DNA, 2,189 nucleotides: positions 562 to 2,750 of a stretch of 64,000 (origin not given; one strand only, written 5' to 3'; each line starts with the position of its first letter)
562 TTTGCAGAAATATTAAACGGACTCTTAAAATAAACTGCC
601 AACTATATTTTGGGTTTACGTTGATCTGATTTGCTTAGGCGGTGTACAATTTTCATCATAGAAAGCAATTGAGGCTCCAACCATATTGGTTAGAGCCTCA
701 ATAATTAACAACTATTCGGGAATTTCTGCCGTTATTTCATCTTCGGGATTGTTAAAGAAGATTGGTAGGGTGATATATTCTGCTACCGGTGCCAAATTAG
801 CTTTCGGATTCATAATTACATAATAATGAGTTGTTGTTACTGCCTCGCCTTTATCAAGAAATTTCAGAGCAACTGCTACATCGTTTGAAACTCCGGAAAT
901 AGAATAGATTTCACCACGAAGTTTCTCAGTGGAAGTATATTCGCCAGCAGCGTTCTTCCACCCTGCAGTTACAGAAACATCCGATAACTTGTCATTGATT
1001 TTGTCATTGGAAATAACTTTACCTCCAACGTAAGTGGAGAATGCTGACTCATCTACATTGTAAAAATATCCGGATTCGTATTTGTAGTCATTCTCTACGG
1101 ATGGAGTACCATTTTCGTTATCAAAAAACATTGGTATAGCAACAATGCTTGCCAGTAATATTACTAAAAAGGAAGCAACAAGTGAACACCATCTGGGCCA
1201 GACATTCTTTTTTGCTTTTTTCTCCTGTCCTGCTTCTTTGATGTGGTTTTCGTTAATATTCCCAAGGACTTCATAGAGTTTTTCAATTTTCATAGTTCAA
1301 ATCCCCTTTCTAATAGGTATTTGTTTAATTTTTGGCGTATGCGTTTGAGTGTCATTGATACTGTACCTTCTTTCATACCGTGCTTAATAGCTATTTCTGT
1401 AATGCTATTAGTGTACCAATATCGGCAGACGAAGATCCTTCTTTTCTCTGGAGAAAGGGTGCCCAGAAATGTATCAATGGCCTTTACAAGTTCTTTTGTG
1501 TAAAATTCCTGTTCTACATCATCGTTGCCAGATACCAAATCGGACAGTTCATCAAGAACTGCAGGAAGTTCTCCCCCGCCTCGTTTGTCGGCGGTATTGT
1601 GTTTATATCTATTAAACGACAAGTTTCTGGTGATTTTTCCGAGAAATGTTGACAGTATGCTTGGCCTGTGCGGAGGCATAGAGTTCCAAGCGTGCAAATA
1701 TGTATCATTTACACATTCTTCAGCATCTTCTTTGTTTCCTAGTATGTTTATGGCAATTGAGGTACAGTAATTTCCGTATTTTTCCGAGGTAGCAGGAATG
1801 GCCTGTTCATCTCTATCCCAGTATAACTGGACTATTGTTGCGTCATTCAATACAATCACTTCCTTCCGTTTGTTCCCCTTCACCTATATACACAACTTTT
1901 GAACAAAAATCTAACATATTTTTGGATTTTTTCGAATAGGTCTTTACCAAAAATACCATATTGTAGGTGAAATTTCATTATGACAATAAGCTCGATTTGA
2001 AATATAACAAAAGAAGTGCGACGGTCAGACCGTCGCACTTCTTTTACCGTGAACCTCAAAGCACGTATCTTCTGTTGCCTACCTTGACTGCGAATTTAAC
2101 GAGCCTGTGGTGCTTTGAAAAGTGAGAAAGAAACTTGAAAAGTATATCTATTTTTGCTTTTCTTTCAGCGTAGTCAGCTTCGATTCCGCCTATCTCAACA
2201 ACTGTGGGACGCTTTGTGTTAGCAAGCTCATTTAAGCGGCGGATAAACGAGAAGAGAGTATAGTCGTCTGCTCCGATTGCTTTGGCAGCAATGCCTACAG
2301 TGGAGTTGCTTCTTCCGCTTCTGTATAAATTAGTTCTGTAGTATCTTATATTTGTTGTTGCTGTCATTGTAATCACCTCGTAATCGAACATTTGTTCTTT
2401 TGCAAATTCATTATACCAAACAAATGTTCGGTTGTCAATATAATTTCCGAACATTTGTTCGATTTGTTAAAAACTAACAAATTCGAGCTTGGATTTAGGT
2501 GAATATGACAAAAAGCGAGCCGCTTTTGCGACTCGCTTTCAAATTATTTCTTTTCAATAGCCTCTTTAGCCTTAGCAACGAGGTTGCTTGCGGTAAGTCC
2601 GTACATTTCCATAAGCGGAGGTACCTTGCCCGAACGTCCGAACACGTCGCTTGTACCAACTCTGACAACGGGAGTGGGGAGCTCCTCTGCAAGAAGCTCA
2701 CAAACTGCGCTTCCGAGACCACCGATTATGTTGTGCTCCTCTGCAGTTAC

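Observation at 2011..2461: Self-contained SOS cassette: a consensus promoter caged by three phased LexA boxes drives an orphan 103-aa protein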

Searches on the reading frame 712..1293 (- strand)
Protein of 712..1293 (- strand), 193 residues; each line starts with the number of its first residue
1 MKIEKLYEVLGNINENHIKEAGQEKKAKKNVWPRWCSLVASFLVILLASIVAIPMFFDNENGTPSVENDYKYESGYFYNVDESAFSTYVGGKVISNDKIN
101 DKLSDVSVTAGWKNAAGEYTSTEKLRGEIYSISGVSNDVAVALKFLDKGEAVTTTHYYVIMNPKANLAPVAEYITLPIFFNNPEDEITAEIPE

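Call 9: search_protein_families(library=pfam, proteins=[window:712-1293:-], max_evalue=10)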
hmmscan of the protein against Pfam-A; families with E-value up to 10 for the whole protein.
window:712-1293:- (193 aa): 2 families
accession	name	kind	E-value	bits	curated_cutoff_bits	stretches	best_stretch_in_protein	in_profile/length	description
PF05751.16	FixH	-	0.039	14.4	23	1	29-149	1-116/150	FixH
PF15675.10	CLLAC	-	1.6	8.8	25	1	36-52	2-18/30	CLLAC-motif containing domain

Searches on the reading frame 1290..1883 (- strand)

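Call 9: search_protein_families(library=pfam, proteins=[window:1290-1883:-], max_evalue=10)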
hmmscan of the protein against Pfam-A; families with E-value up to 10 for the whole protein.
window:1290-1883:- (197 aa): 7 families
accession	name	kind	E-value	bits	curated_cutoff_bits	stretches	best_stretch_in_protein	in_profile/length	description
PF08281.18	Sigma70_r4_2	-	8e-09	35.5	25.7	1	135-186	3-54/54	Sigma-70, region 4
PF04545.22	Sigma70_r4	-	1.2e-07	31.6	24.1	1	140-186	2-48/50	Sigma-70, region 4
PF04542.20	Sigma70_r2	-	6.3e-07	29.5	24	1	35-96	4-68/71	Sigma-70 region 2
PF07638.17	Sigma70_ECF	-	9.4e-06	26.1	21.1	1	83-188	81-181/185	ECF sigma factor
PF18289.6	HU-CCDC81_euk_2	-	0.011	16.2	26.1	1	161-191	7-37/75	CCDC81 eukaryotic HU domain 2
PF00126.33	HTH_1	-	0.026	14.9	26.6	1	158-193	13-48/60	Bacterial regulatory helix-turn-helix protein, lysR family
PF08050.18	Tet_res_leader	-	1.2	9.4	27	1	171-179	12-20/20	Tetracycline resistance leader peptide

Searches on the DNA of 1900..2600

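Call 95: search_rna_families(source=window, start=1900, end=2600, threshold=evalue, max_evalue=1)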
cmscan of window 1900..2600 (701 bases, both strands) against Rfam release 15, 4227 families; matches with E-value up to 1: 9.
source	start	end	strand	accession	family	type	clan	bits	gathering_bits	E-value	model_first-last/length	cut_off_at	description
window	1914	2046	+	RF02432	SpF25_sRNA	Gene; sRNA;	-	28.1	48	0.022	1-102/102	no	Streptococcus sRNA SpF25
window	2006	2046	+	RF03790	MIR8008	Gene; miRNA;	-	27.5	66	0.0023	1-55/55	no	MIR8008 microRNA precursor family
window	2004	2165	-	RF00558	L20_leader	Cis-reg; leader;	-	27.5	58.7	0.0034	1-127/127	no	Ribosomal protein L20 leader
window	1967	2046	+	RF00116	C0465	Gene; sRNA;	-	26.6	40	0.016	1-78/78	no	C0465 RNA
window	2275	2377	+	RF01059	mir-598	Gene; miRNA;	-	25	69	0.009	1-80/80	no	mir-598 microRNA precursor family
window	1906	2045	+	RF01859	Phe_leader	Cis-reg; leader;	-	20.1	55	1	1-125/125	no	Phenylalanine leader peptide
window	1935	2044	-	RF01796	frnS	Gene; sRNA;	-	19.7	60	0.85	1-119/119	no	Fumarate/nitrate reductase regulator sRNA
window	2001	2167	+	RF01808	MicX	Gene; sRNA;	-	19.3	75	0.076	1-194/194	no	MicX Vibrio cholerae sRNA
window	2400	2458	+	RF02377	SurA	Gene; sRNA;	-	12.8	100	0.65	1-279/279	no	SurA sRNA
